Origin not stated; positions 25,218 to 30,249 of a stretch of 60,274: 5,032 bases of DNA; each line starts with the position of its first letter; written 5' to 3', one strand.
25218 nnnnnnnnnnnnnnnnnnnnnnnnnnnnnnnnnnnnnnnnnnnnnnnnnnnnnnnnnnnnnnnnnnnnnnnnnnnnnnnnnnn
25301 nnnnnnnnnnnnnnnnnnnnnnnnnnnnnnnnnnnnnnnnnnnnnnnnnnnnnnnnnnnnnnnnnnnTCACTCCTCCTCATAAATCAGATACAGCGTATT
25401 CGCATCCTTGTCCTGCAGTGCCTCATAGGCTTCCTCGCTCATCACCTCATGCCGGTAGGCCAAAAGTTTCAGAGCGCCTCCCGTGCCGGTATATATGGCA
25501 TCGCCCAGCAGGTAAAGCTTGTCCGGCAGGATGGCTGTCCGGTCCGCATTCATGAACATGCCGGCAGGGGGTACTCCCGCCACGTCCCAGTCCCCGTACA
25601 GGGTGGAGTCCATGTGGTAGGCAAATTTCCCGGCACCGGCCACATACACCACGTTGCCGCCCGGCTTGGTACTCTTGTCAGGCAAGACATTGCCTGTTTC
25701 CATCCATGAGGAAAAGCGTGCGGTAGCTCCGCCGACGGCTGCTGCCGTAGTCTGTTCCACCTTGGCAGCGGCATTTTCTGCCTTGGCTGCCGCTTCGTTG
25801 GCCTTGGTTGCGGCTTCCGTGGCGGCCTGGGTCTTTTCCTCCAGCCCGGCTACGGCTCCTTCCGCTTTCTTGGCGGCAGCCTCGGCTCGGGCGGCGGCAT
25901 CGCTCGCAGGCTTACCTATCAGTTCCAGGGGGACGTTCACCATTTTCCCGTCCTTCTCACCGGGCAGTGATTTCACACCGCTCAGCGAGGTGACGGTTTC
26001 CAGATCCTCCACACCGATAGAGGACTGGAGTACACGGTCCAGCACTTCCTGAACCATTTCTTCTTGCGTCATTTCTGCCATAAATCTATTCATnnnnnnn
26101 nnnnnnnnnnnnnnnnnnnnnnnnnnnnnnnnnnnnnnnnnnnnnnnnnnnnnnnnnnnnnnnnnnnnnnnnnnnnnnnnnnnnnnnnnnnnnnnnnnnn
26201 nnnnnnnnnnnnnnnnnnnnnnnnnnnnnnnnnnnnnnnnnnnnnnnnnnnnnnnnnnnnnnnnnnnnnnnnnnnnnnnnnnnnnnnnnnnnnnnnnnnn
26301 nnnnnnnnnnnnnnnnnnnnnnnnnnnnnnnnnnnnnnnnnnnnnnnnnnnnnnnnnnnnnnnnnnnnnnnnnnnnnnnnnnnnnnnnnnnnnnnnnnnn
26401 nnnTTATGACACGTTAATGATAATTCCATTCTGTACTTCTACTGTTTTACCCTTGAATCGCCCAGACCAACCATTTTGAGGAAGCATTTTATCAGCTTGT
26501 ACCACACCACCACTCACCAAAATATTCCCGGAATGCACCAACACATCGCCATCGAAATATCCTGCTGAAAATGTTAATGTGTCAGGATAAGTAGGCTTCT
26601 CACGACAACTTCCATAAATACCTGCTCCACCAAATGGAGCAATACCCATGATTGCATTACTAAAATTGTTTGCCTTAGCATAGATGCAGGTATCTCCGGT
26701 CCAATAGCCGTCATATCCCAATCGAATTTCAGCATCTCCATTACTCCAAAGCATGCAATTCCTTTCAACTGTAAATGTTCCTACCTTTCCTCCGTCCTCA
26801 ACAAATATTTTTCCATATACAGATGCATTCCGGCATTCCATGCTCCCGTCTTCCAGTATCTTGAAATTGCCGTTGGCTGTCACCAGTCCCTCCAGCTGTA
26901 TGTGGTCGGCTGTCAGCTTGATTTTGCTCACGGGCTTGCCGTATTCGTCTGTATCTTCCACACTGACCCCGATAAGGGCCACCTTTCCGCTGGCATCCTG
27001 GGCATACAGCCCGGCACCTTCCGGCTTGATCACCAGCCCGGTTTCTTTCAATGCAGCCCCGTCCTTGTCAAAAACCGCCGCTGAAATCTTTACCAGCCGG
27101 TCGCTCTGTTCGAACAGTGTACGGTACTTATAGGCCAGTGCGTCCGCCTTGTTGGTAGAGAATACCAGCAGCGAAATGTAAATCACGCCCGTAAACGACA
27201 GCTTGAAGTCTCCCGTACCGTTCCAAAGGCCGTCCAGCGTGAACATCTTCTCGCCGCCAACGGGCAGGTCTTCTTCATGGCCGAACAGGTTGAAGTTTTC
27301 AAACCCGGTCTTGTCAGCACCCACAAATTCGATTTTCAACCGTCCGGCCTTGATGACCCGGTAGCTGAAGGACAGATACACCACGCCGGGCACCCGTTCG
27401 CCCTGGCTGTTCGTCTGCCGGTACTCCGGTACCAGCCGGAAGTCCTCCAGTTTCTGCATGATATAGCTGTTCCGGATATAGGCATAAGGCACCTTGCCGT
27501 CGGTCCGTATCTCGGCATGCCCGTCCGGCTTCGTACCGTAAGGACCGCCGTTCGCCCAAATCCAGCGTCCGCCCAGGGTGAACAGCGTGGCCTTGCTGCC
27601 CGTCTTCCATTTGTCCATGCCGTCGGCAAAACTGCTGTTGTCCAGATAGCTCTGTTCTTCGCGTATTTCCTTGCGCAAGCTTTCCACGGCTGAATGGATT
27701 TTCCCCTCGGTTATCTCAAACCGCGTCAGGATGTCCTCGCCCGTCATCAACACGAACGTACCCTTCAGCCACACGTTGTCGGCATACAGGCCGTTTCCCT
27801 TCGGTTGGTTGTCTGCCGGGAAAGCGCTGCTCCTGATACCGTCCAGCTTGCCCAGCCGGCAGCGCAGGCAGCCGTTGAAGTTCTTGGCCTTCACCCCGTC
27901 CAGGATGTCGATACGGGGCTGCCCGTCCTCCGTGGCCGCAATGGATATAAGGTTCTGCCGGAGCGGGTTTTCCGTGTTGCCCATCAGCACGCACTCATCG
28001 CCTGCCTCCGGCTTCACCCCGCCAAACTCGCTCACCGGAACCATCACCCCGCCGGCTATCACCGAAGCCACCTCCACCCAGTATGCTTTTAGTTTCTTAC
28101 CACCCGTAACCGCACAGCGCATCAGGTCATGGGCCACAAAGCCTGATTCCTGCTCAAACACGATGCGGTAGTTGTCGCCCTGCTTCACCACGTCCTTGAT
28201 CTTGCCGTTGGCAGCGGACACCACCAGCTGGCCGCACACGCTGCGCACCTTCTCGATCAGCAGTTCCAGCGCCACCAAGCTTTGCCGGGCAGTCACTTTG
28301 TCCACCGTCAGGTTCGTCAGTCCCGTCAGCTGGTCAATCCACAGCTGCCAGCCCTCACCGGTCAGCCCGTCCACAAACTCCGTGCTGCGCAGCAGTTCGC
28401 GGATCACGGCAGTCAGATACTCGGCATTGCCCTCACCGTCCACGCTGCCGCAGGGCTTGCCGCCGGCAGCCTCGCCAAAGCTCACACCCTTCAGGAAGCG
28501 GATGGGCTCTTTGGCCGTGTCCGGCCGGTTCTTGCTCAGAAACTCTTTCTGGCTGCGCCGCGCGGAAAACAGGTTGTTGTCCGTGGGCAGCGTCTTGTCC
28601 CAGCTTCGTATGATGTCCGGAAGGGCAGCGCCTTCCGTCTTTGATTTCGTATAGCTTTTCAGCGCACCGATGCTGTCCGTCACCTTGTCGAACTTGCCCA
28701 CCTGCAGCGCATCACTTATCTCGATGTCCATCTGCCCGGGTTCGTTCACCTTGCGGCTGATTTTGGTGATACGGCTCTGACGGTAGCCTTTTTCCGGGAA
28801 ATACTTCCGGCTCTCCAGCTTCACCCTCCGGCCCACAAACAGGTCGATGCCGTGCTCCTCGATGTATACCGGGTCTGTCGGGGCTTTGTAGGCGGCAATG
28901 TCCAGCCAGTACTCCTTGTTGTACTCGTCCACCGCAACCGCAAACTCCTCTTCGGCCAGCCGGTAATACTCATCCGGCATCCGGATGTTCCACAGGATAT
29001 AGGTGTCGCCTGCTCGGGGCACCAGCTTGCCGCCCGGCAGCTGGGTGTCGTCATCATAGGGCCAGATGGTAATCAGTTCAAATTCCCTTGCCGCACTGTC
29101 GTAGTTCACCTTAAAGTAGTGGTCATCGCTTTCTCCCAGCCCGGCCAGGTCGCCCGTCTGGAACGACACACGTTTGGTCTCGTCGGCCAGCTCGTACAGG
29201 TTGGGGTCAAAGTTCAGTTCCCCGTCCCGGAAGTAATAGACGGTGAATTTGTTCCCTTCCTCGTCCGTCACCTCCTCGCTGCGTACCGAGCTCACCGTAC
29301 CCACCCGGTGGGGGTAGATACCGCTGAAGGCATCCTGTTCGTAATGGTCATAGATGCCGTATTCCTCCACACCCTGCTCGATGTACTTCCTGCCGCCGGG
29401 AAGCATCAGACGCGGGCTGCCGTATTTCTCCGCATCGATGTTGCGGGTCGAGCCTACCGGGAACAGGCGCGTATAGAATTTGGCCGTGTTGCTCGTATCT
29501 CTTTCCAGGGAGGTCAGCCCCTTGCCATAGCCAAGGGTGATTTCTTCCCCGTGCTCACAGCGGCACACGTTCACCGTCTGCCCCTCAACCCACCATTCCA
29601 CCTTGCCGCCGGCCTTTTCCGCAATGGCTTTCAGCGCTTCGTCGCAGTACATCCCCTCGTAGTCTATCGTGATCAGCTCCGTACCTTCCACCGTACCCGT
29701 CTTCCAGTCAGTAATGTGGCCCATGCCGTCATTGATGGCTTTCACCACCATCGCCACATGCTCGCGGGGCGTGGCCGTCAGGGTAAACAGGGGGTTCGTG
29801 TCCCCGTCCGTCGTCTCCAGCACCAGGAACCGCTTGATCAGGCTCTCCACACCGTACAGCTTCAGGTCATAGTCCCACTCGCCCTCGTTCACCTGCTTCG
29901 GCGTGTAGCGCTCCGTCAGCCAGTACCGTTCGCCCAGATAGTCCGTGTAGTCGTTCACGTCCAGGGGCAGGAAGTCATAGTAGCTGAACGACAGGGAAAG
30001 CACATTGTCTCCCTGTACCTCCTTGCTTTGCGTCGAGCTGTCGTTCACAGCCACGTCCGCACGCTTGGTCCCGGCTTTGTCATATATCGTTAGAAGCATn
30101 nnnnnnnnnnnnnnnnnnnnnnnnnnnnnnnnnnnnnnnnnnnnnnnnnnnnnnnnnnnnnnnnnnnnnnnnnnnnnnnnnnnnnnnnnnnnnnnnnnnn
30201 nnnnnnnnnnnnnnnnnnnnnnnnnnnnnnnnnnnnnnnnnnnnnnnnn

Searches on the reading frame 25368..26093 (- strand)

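Call 29: search_protein_families(library=pfam, proteins=[window:25368-26093:-], max_evalue=0.001)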
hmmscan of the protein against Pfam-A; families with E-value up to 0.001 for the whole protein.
window:25368-26093:- (241 aa): 1 family
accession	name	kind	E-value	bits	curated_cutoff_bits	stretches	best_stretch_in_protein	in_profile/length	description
PF24243.1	Phage_tail_C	-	9.1e-06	25.4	23.7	1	217-238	5-26/26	Phage tail tip domain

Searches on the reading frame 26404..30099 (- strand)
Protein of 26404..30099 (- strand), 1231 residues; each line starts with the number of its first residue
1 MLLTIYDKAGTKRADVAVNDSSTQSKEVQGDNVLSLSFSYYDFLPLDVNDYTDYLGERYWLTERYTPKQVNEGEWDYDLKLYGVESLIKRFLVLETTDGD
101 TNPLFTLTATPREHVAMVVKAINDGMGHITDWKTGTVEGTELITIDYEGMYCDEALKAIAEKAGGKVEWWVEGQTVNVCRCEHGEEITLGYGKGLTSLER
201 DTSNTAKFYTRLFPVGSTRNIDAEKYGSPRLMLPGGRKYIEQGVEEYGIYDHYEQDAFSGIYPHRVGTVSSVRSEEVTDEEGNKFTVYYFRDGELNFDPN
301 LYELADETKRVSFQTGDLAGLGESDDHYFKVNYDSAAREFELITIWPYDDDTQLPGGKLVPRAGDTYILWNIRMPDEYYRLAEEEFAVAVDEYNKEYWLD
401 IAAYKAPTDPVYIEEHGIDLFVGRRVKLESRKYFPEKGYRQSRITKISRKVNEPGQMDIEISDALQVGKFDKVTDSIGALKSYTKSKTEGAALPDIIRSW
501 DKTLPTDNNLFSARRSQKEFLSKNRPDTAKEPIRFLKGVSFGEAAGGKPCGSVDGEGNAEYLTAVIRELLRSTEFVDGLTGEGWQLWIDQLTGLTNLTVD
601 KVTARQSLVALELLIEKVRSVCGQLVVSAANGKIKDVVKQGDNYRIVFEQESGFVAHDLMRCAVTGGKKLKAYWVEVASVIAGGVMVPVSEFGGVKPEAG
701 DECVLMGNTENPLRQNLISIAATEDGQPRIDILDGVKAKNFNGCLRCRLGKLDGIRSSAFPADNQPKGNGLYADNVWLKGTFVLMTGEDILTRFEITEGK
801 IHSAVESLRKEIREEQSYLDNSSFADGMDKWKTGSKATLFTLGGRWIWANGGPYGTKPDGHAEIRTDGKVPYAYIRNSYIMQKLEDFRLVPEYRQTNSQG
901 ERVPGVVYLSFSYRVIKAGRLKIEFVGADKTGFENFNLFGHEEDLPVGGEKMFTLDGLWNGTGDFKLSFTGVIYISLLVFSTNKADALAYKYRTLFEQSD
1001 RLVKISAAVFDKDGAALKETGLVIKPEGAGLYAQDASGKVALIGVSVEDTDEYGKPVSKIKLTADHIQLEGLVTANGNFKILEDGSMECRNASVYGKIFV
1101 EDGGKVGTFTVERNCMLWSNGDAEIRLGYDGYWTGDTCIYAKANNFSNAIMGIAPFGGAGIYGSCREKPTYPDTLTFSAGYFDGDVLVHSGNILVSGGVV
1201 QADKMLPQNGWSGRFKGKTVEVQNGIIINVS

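Call 29: search_protein_families(library=pfam, proteins=[window:26404-30099:-], max_evalue=0.001)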
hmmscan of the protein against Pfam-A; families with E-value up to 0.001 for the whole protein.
window:26404-30099:- (1231 aa): 0 families

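Call 88: search_protein_families(library=phrogs, proteins=[window:26404-30099:-], max_evalue=0.00001)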
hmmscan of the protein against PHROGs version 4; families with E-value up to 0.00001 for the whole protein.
window:26404-30099:- (1231 aa): 8 families
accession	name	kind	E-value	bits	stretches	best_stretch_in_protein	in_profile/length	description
phrog_22546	-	unknown function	0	1595.4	1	1-1111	1-1116/1386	-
phrog_17422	-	unknown function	1.5e-233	778.7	1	2-653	1-637/961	-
phrog_19846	-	unknown function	7.6e-67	226.9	1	13-513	18-516/1272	-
phrog_33450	-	tail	2.7e-56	191.6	2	670-806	726-862/2038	tail fiber protein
phrog_26019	-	unknown function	3.6e-51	174.9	1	3-473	8-485/1347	-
phrog_15074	-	unknown function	1.1e-34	120.1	2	12-236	8-246/1773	-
phrog_38044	-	unknown function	1.7e-24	86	3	541-743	867-1089/3576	-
phrog_31303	-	unknown function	6.5e-09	35.1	1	186-394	202-407/980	-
